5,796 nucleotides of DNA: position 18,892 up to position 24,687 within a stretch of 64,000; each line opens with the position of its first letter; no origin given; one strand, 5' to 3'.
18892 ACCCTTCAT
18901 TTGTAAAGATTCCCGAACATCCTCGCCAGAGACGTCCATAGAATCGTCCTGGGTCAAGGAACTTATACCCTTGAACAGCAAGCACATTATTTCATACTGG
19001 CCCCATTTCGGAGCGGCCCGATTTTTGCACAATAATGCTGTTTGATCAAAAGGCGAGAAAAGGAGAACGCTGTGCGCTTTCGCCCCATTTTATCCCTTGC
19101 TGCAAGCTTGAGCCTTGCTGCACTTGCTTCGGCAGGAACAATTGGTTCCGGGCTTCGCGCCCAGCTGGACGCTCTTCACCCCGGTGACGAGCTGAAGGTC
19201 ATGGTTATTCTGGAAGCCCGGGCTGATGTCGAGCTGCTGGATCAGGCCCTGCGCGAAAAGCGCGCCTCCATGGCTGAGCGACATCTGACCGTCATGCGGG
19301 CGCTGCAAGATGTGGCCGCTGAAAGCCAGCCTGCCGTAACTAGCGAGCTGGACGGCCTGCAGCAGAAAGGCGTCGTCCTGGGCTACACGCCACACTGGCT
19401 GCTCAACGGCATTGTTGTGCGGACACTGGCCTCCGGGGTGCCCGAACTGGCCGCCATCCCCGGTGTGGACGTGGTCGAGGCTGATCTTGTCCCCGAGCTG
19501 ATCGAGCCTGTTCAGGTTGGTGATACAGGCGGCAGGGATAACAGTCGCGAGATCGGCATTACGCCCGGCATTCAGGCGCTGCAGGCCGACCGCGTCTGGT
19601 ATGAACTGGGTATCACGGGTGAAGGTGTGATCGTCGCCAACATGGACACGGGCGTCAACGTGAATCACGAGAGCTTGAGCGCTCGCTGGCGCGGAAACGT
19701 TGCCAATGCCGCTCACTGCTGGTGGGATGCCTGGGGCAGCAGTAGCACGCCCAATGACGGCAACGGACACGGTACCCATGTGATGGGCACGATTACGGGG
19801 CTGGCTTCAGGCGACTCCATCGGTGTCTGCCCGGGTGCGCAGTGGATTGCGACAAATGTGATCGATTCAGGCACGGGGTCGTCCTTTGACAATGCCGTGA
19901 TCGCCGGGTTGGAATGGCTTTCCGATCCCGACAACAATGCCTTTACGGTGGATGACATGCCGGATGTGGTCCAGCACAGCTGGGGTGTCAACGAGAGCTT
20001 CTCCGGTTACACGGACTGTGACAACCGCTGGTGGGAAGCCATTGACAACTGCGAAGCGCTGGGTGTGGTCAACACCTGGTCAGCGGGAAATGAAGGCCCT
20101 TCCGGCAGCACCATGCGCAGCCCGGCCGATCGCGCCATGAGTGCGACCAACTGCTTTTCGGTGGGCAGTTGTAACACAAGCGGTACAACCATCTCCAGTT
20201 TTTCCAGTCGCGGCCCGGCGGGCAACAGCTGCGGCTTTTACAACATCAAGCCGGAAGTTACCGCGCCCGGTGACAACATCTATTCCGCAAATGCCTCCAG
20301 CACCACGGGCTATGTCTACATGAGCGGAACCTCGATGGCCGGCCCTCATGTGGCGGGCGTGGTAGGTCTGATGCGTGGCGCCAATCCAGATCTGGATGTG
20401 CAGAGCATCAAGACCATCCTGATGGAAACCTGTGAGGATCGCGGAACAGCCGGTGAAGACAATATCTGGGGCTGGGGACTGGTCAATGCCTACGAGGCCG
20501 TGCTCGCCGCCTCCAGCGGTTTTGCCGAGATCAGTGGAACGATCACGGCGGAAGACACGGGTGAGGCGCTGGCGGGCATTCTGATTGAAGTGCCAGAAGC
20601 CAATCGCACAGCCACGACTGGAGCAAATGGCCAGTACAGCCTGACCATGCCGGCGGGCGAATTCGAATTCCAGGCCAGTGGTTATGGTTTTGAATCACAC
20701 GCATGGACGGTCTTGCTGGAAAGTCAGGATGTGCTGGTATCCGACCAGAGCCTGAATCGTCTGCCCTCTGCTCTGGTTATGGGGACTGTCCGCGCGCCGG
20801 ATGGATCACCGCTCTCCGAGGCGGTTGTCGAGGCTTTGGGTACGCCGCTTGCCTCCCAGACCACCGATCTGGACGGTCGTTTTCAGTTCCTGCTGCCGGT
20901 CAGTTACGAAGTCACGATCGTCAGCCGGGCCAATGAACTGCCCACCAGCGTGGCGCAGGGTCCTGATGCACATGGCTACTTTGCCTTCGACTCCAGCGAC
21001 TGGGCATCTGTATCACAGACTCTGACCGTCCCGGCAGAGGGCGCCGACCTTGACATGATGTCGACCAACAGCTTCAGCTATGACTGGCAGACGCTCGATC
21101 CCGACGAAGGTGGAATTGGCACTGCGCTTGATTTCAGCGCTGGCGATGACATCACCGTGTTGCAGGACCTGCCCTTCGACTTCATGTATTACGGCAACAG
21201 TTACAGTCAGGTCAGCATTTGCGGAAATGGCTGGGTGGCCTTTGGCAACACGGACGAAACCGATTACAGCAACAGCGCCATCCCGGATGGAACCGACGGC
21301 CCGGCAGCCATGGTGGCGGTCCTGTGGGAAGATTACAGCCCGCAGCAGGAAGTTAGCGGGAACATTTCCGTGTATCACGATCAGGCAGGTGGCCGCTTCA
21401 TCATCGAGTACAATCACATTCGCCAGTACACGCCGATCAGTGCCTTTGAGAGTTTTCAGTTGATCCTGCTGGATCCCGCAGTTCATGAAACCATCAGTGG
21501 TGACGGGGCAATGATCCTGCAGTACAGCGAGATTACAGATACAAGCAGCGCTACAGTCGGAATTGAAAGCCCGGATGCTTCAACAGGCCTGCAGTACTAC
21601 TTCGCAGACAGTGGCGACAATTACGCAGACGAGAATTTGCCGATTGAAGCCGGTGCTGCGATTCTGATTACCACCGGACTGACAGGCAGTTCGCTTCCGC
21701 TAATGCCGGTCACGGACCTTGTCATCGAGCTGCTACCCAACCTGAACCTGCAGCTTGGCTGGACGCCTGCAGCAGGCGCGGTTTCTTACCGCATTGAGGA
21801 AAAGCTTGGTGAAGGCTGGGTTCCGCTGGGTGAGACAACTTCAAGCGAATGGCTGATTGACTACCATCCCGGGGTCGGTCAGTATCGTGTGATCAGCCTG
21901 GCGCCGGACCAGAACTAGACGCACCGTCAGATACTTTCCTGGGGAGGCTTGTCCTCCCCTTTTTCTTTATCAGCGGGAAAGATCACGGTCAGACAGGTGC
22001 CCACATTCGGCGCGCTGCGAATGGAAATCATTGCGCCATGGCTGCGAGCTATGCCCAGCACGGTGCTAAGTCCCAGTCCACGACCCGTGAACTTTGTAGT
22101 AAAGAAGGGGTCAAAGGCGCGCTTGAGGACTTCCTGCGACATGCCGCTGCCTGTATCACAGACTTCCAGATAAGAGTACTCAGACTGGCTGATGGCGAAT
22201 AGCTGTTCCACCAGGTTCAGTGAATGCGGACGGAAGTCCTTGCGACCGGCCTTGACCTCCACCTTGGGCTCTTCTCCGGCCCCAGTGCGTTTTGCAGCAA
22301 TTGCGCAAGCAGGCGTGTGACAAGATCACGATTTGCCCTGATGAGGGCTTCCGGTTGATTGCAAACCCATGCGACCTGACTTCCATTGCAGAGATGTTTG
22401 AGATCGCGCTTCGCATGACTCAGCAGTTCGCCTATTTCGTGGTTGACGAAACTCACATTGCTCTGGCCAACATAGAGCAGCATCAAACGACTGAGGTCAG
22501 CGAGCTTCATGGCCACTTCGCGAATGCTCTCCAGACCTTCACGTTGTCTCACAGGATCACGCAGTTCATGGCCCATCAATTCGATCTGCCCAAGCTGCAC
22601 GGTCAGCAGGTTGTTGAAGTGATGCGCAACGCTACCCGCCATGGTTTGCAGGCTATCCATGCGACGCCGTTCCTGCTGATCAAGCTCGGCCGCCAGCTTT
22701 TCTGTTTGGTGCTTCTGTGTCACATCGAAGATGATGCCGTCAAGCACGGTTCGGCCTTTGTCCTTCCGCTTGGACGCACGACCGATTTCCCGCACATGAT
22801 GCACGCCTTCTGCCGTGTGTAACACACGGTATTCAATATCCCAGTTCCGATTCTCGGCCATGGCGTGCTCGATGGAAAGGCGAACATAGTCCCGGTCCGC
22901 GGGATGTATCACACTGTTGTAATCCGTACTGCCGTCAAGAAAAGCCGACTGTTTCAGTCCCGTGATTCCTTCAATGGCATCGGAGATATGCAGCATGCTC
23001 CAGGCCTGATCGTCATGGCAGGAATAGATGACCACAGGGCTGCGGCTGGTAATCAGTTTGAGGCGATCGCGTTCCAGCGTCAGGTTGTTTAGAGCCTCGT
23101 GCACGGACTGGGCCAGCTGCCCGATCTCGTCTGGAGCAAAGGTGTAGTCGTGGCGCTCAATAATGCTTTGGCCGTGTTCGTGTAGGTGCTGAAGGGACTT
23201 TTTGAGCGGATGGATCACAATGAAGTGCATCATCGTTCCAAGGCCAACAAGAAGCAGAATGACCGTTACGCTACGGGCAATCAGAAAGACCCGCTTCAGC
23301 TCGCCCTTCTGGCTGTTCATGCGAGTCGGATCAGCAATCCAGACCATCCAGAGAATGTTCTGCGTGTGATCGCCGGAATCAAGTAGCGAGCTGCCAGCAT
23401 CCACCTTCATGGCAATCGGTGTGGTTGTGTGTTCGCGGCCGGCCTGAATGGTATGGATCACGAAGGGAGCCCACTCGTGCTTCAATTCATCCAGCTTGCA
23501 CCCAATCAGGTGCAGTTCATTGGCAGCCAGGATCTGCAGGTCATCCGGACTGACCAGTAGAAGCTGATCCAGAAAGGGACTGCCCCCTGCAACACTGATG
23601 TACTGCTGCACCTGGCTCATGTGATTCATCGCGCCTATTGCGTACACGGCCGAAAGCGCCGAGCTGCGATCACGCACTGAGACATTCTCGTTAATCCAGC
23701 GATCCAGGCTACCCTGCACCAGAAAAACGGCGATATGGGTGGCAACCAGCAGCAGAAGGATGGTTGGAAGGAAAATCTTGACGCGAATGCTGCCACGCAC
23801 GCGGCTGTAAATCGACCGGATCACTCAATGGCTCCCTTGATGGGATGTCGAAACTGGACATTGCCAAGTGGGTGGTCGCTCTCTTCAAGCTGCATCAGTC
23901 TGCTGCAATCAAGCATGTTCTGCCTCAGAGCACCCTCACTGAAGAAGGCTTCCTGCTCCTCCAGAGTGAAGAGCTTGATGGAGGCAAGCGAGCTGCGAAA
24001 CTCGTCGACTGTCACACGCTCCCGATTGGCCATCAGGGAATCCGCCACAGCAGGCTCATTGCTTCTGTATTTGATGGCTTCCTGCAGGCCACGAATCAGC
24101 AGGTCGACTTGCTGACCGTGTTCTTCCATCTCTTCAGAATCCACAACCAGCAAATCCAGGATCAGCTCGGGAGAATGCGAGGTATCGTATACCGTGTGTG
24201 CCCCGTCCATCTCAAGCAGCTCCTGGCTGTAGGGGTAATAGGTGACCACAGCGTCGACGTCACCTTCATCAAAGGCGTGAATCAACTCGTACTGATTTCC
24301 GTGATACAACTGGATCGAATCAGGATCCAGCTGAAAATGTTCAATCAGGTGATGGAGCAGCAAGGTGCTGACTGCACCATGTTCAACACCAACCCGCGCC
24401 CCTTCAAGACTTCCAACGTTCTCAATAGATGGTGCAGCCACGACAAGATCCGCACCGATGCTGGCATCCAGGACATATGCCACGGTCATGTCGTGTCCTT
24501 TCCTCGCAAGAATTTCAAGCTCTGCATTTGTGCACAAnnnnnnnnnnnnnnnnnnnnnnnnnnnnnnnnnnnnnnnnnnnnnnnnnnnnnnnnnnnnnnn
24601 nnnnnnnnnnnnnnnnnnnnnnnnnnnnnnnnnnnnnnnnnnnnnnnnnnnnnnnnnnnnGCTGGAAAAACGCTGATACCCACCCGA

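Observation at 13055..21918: Three tandem subtilase paralogues: one active enzyme and two pseudo-proteases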

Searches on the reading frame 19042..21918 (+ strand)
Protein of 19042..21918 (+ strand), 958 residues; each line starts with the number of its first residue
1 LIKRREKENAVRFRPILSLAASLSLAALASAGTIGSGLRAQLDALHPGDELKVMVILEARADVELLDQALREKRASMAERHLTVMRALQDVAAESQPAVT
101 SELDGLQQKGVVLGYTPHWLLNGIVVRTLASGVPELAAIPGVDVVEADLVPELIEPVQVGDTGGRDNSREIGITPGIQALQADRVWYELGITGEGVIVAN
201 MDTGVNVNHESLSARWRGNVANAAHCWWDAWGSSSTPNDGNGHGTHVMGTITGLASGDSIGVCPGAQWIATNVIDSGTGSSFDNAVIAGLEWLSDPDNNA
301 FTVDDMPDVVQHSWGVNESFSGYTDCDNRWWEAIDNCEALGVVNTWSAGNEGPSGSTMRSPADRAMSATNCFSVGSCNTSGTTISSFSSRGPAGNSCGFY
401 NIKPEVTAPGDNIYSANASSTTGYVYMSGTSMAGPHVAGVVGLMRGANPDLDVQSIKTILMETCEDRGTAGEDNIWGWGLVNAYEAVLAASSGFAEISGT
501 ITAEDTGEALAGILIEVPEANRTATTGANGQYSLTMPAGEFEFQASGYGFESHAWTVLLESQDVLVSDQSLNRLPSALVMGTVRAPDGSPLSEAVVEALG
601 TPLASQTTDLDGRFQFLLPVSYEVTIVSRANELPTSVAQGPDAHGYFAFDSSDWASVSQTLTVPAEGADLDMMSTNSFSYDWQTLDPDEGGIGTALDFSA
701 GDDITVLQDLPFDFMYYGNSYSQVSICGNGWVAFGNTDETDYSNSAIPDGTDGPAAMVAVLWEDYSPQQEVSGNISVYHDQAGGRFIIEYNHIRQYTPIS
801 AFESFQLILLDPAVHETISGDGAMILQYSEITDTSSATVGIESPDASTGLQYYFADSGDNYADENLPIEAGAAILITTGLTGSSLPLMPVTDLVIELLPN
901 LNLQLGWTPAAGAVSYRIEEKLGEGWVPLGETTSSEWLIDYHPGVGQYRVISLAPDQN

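Call 6: search_protein_families(library=pfam, proteins=[window:19042-21918:+], max_evalue=0.01)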
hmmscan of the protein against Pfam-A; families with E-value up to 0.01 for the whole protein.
window:19042-21918:+ (958 aa): 3 families
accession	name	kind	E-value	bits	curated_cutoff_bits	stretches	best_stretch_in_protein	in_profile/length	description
PF00082.27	Peptidase_S8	-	7e-48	163.8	21.8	1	193-479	1-288/288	Subtilase family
PF13620.12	CarboxypepD_reg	-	3e-18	66.4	32.3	2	497-560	2-70/82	Carboxypeptidase regulatory-like domain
PF13715.12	CarbopepD_reg_2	-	1.6e-13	50.9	32.2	1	497-563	1-68/88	CarboxypepD_reg-like domain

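Call 7: search_protein_families(library=ncbifam, proteins=[window:19042-21918:+], max_evalue=0.01)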
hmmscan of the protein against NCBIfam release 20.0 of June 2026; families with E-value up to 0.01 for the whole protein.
window:19042-21918:+ (958 aa): 7 families
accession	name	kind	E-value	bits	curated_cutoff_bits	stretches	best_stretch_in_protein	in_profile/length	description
TIGR03921.1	T7SS_mycosin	equivalog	3.2e-28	98.9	278.75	1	181-490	2-288/353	type VII secretion-associated serine protease mycosin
NF033595.1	denti_PrtP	equivalog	3.2e-18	65.7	300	1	406-493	414-508/606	dentilisin complex serine proteinase subunit PrtP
NF051851.1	AtpSerPepEprS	equivalog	4.5e-12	44.8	1700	1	155-487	30-363/988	autotransporter serine peptidase EprS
NF040809.1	germ_prot_CspBA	exception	5.5e-10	37.6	1250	1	368-490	402-525/1099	bifunctional germination protease/germinant receptor pseudoprotease CspBA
NF040553.1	SGO_0316_fam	subfamily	2.1e-09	35.7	1400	1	401-447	666-710/1486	SGO_0316/SGO_0317 family LPXTG-anchored serine peptidase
TIGR03895.1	protease_PatA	subfamily_domain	0.00052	18.9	421.05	1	327-464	75-200/606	PatA/PatG family cyanobactin maturation protease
TIGR04056.1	OMP_RagA_SusC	subfamily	0.00078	17.9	368.25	0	496-557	2-61/981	SusC/RagA family TonB-linked outer membrane protein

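Call 9: search_solved_structures(query=window:19042-21918:+, show_alignments=2, max_evalue=0.00001)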
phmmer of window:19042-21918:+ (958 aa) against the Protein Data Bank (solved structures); distinct sequences matched with E-value up to 0.00001: 152 (the best 60 are shown).
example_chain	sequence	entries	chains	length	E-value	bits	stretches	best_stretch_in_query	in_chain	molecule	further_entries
9ues_B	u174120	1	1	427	2.6e-30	108.2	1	179-495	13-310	Subtilisin-like serine protease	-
3afg_A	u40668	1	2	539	3.5e-30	107.8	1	179-495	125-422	Subtilisin-like serine protease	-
1scn_E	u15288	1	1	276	3.9e-23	84.5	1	175-486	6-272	SUBTILISIN CARLSBERG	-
1c3l_A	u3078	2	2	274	4e-23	84.4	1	175-484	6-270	SUBTILISIN-CARLSBERG | Subtilisin Carlsberg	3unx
1yu6_A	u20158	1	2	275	5.6e-23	84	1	175-484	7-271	Subtilisin Carlsberg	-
1af4_A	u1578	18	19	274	5.7e-23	83.9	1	175-484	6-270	SUBTILISIN CARLSBERG | SUBTILISIN CARLSBERG, TYPE VIII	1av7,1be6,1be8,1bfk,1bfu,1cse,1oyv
4gi3_A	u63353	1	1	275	1e-22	83.1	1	175-484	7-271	KerA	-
3qtl_A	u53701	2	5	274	1e-22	83.1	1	175-484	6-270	Subtilisin-like serin protease | KerA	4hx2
1sel_A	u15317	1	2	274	2e-22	82.1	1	175-484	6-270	SELENOSUBTILISIN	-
1avt_A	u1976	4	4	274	2e-22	82.1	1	175-484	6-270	SUBTILISIN CARLSBERG, TYPE VIII | KerA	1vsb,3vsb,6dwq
2zwo_A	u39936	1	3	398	6.4e-22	80.5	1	120-490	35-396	Tk-subtilisin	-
2zwp_A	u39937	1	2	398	1.6e-21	79.1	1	120-490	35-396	Tk-subtilisin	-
2z2z_A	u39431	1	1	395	1.7e-21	79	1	120-490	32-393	Tk-subtilisin precursor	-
4jp8_A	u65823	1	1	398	1.8e-21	79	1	120-490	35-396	Tk-subtilisin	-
3wiu_A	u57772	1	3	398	1.8e-21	79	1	120-490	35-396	Tk-subtilisin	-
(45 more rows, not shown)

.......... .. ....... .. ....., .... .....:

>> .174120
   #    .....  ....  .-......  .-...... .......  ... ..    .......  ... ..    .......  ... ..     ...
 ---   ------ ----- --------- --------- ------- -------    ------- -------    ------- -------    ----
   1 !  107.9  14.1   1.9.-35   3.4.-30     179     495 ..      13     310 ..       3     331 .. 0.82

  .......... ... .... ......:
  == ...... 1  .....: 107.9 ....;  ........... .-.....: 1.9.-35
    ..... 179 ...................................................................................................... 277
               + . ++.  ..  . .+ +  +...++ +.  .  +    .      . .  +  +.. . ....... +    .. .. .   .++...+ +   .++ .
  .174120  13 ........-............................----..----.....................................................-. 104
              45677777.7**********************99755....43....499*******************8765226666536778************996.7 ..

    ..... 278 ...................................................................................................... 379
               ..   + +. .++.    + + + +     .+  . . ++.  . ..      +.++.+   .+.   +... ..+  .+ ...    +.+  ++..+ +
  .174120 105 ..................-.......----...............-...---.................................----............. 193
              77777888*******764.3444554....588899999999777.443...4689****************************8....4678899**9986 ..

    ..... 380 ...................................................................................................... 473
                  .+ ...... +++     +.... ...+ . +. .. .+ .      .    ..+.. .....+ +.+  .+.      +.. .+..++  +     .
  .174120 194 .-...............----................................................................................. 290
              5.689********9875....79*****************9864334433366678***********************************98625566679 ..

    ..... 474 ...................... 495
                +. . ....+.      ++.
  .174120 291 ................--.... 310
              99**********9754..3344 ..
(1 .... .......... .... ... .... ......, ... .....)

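Call 45: find_related_loci(query=window:19042-21918:+, collection=genome_contigs, flank=8000)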
Query window:19042-21918:+ (958 aa) in genome_contigs; peptide patterns used: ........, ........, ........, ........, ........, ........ (x = any residue, [..] = any of these).
49 stretches matched a pattern; 1 encode a relative of the query (tblastn E <= 1e-3); 1 distinct loci.
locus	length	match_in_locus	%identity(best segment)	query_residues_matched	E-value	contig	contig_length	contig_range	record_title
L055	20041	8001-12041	33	23-868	1e-85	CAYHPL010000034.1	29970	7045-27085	MAG TPA_asm: uncultured Chitinophagales bacterium isolate ERP119705_co15_15 genome assembly, contig: NODE_1252_length_29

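Call 58: find_homologous_proteins(query=window:19042-21918:+, max_evalue=1e-40)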
Query window:19042-21918:+ (958 aa): 1272 proteins with E <= 1e-40 among 8000 candidates; the best 120 are listed.
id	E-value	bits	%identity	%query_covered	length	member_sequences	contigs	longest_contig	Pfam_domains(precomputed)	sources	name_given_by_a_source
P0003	0.0e+0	2032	93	99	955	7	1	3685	PF13715.13,PF13620.13,PF00082.28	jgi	jgi:subtilisin family serine protease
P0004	0.0e+0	1414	67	98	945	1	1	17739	PF13715.13,PF13620.13,PF00082.28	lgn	-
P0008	0.0e+0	1150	59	98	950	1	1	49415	PF13715.13,PF13620.13,PF00082.28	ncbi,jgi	jgi:subtilisin family serine protease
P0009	0.0e+0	1145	59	98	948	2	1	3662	PF13715.13,PF13620.13,PF00082.28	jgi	jgi:subtilisin family serine protease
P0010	0.0e+0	1142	57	99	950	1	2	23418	PF13715.13,PF13620.13,PF00082.28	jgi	-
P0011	0.0e+0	1139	57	98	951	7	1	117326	PF13715.13,PF13620.13,PF00082.28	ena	-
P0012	0.0e+0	1100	56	99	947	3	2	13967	PF13715.13,PF13620.13,PF00082.28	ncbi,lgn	-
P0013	0.0e+0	1100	55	99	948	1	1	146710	PF13715.13,PF13620.13,PF00082.28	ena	-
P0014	0.0e+0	1098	57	98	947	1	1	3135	PF13715.13,PF13620.13,PF00082.28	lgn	-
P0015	0.0e+0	1062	54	98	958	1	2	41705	PF13715.13,PF13620.13,PF00082.28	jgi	jgi:subtilisin family serine protease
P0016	0.0e+0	1021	53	97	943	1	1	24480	PF13715.13,PF13620.13,PF00082.28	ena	-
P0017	3.8e-298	1010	53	97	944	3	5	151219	PF13715.13,PF13620.13,PF00082.28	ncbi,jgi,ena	-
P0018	1.2e-288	978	51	97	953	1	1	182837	PF13715.13,PF13620.13,PF00082.28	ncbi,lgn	-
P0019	3.0e-279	947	50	98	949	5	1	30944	PF13715.13,PF13620.13,PF00082.28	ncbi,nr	ncbi:MAG: S8 family serine peptidase [Candidatus Cloacimonetes bacterium]|nr:S8 family serine peptid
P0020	1.6e-278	945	50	95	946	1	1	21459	PF13715.13,PF13620.13,PF00082.28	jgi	jgi:subtilisin family serine protease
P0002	2.8e-243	828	43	96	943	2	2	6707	PF13715.13,PF13620.13,PF00082.28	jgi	jgi:hypothetical protein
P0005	1.0e-227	777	43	98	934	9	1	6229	PF13715.13,PF13620.13,PF00082.28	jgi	jgi:hypothetical protein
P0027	5.1e-216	738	54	63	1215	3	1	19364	PF13715.13,PF13860.13,PF13620.13,PF06119.20,PF00082.28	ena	-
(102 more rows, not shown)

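Call 61: search_protein_families(library=pfam, proteins=[P0027], max_evalue=0.01)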
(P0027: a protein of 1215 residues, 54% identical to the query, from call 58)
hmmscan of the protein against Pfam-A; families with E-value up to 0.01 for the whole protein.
P0027 (1215 aa): 11 families
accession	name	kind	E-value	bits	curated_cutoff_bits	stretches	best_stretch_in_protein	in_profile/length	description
PF00082.27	Peptidase_S8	-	1.1e-51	176.3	21.8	1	180-467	1-288/288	Subtilase family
PF13620.12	CarboxypepD_reg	-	6e-24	84.6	32.3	2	484-560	1-82/82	Carboxypeptidase regulatory-like domain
PF13715.12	CarbopepD_reg_2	-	2e-21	76.3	32.2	2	485-561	1-78/88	CarboxypepD_reg-like domain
PF13860.13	FlgD_ig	-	1.2e-10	41.7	27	1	1140-1202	13-75/79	FlgD Ig-like domain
PF06119.19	NIDO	-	1.4e-07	32.1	25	1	916-974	4-83/186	Nidogen-like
PF19190.6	BACON_2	-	0.00062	20.1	25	1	1052-1100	41-89/94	Viral BACON domain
PF05922.21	Inhibitor_I9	-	0.002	19.2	21.2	1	106-140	47-80/82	Peptidase inhibitor I9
PF24507.1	Ig_CFAP65_4th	-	0.0021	18.9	27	0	1041-1090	10-58/76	CFAP65, fourth Ig-like domain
PF13585.12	CHU_C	-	0.0036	17.8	27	0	1153-1202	30-72/86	CHU_C Type IX secretion signal domain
PF22544.2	HYDIN_VesB_CFA65-like_Ig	-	0.0038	17.8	25.5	0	1054-1096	48-88/100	HYDIN/CFA65/VesB-like, Ig-like domain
PF18962.6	Por_Secre_tail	-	0.0041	17.8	27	0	1131-1212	2-74/75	Secretion system C-terminal sorting domain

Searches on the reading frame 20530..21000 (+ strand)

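Call 50: search_protein_families(library=pfam, proteins=[window:20530-21000:+], max_evalue=5)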
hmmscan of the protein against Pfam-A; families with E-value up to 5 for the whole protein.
window:20530-21000:+ (157 aa): 8 families
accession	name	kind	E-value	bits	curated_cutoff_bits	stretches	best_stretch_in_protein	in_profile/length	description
PF13620.12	CarboxypepD_reg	-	3.6e-20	72.5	32.3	2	1-65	2-71/82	Carboxypeptidase regulatory-like domain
PF13715.12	CarbopepD_reg_2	-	5.7e-16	58.8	32.2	2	1-67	1-68/88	CarboxypepD_reg-like domain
PF17210.9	SdrD_B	-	0.0004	21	29.7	1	102-147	34-81/112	SdrD B-like domain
PF15976.11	CooC_C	-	0.0018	18.7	29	1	82-136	18-69/93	CS1-pili formation C-terminal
PF23374.1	Fn3_arc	-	0.005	17.3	28.9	1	4-50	26-70/78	Archaeal fibronectin-III type-like domain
PF25020.1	TTR_TEN1-4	-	0.0053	17.1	27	1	80-130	6-57/86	Teneurin TTR-like domain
PF23591.1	CILP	-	0.018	15.5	27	1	1-43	7-48/90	Cartilage intermediate layer protein 1-like domain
PF17802.7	SpaA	-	0.056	14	23.1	1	6-65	8-78/91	Prealbumin-like fold domain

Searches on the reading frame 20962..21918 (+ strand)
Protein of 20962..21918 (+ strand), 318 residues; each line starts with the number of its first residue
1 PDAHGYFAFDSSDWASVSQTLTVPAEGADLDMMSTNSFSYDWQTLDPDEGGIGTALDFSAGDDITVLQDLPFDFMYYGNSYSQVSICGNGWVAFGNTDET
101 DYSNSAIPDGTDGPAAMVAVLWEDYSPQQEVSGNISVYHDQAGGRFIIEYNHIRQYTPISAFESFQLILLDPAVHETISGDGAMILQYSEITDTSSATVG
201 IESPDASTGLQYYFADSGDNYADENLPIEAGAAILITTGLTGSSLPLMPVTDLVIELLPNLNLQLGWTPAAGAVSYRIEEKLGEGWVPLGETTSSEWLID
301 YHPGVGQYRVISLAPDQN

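Call 50: search_protein_families(library=pfam, proteins=[window:20962-21918:+], max_evalue=5)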
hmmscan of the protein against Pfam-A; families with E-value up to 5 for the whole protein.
window:20962-21918:+ (318 aa): 0 families

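Call 51: search_solved_structures(query=window:20962-21915:+, max_evalue=1)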
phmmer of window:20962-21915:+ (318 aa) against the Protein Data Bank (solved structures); distinct sequences matched with E-value up to 1: 2.
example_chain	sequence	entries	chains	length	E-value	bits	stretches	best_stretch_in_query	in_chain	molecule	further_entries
8gl6_D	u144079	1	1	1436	1.9e-05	27.3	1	61-125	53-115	RemA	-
4z88_A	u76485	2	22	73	0.05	16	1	37-80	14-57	RIM-binding protein, isoform F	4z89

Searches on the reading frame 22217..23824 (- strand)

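Call 36: search_protein_families(library=pfam, proteins=[window:22217-23824:-], max_evalue=0.001)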
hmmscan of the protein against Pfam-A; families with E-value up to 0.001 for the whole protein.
window:22217-23824:- (535 aa): 1 family
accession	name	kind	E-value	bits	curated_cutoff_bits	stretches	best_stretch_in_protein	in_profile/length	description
PF08447.18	PAS_3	-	4.3e-13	49.8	25.6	1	278-360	2-83/89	PAS fold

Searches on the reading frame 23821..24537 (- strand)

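Call 36: search_protein_families(library=pfam, proteins=[window:23821-24537:-], max_evalue=0.001)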
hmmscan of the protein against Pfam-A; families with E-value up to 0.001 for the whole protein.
window:23821-24537:- (238 aa): 2 families
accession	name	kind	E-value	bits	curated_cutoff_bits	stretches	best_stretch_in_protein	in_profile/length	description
PF09084.16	NMT1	-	7.2e-11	42.8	20.5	1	19-163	66-214/216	NMT1/THI5 like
PF13379.11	NMT1_2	-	9.7e-05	22.7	24.7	1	11-165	88-244/252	NMT1-like family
